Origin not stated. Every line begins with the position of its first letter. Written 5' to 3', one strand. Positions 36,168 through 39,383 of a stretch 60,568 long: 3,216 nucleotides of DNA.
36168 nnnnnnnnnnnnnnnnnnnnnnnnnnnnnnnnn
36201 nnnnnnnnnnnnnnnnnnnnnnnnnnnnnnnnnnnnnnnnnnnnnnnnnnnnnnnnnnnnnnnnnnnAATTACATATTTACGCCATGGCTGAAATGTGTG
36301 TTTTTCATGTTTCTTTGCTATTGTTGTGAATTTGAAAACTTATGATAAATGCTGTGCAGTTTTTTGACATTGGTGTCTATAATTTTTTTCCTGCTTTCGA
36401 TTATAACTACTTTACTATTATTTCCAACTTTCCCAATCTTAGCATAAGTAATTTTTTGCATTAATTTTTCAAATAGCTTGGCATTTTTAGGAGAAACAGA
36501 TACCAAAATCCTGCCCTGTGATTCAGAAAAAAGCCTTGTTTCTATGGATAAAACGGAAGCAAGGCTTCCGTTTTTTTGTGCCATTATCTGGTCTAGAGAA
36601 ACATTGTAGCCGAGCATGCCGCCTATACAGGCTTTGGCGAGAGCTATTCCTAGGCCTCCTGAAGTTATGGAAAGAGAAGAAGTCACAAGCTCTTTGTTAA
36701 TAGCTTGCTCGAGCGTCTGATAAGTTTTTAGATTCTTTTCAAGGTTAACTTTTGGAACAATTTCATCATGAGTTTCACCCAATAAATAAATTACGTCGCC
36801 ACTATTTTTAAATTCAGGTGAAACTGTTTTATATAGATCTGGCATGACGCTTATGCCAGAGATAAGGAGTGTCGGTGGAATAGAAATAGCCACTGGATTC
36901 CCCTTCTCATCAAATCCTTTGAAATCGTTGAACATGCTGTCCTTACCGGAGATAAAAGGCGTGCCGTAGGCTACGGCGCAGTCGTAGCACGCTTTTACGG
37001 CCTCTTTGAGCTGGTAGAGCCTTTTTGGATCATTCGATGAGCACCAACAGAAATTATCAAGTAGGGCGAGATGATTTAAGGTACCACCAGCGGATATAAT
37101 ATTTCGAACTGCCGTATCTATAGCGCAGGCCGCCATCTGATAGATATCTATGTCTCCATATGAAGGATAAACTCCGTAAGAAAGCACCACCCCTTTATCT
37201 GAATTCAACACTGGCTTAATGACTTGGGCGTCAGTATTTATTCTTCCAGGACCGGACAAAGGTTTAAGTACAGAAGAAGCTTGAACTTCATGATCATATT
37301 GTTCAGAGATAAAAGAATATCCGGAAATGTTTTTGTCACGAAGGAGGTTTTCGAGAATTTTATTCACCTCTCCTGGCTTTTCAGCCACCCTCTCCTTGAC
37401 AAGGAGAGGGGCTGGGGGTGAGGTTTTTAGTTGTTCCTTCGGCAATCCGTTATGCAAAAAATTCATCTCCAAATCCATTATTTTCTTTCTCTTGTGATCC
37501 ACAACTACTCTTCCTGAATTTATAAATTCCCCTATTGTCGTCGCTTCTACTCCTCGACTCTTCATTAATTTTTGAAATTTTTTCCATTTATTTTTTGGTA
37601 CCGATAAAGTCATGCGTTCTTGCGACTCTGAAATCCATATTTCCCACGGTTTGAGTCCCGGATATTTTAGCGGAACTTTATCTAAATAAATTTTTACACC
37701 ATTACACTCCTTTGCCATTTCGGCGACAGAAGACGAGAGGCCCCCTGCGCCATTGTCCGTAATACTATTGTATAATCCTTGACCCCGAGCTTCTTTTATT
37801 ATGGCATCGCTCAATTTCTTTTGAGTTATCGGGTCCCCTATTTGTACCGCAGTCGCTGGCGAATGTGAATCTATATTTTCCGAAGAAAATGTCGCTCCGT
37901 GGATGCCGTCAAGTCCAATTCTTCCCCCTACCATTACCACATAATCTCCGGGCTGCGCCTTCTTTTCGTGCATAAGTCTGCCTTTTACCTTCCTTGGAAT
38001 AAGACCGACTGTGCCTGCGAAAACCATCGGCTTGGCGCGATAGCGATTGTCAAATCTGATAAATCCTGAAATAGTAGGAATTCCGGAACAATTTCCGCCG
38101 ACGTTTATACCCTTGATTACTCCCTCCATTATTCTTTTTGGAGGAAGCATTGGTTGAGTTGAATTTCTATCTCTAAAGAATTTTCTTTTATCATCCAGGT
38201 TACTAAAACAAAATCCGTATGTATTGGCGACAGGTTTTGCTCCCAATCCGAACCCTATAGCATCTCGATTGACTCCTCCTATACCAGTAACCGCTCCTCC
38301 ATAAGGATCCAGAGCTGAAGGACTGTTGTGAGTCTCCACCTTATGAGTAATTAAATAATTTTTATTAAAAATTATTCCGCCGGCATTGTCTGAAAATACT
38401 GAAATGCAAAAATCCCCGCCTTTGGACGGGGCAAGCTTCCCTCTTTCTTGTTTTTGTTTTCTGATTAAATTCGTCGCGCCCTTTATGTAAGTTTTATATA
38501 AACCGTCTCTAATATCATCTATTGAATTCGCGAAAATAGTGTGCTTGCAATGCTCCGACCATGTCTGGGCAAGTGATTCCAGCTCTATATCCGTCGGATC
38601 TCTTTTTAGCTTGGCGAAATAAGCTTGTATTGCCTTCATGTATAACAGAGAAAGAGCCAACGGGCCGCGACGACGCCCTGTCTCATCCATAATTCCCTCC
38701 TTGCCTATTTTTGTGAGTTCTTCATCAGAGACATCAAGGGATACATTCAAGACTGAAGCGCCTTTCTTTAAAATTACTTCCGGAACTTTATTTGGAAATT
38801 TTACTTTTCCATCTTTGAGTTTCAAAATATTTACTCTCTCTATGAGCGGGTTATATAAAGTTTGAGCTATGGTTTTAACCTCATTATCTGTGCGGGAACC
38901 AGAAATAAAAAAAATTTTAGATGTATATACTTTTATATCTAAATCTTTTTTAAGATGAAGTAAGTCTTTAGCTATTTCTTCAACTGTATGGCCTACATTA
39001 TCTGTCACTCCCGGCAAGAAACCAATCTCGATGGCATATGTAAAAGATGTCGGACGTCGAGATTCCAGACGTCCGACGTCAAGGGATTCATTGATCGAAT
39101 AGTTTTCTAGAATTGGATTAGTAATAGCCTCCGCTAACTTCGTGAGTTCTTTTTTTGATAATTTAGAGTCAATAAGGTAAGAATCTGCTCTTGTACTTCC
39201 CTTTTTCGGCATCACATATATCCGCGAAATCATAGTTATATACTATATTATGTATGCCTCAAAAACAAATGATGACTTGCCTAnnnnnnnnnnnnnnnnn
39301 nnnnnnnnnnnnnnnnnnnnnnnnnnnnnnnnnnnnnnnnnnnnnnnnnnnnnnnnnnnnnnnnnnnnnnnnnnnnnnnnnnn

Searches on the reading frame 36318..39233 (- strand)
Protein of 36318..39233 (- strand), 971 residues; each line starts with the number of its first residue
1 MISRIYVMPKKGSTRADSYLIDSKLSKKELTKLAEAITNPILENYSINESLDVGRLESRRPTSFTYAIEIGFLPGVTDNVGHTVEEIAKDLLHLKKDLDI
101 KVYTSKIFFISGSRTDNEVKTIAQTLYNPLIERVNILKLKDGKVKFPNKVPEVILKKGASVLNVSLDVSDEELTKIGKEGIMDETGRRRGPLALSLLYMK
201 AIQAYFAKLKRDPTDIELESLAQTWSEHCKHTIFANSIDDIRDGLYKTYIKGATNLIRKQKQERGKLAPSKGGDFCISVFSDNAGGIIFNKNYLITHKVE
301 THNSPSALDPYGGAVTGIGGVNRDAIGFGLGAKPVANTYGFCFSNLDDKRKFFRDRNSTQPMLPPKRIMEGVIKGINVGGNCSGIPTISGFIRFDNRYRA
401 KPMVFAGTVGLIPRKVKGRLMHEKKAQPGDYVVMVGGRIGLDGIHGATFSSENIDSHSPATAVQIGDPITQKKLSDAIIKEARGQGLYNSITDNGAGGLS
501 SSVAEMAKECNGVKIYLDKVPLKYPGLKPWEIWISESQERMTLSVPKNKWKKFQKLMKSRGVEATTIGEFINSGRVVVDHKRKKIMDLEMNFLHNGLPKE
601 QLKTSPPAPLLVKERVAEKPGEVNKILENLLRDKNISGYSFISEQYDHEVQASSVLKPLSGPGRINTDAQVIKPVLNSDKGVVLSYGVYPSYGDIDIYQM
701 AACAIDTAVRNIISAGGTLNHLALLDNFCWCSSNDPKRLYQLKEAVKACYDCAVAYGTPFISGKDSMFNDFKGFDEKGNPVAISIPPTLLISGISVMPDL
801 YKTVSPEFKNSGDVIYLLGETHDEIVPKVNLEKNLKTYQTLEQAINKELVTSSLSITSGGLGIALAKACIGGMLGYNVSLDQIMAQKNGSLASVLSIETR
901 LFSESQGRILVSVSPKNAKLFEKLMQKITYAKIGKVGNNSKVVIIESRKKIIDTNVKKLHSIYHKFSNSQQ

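Call 114: search_protein_families(library=pfam, proteins=[window:36318-39233:-], max_evalue=0.00001)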
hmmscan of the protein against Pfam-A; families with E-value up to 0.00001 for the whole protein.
window:36318-39233:- (971 aa): 3 families
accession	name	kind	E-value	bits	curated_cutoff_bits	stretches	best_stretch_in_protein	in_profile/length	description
PF02769.27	AIRS_C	-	4.2e-43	147.7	23.1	2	427-580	1-155/156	AIR synthase related protein, C-terminal domain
PF00586.29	AIRS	-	6.9e-21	75.2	24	2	282-412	2-112/112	AIR synthase related protein, N-terminal domain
PF18072.6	FGAR-AT_linker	-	5.2e-15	56.1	26.6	1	190-231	8-49/50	Formylglycinamide ribonucleotide amidotransferase linker domain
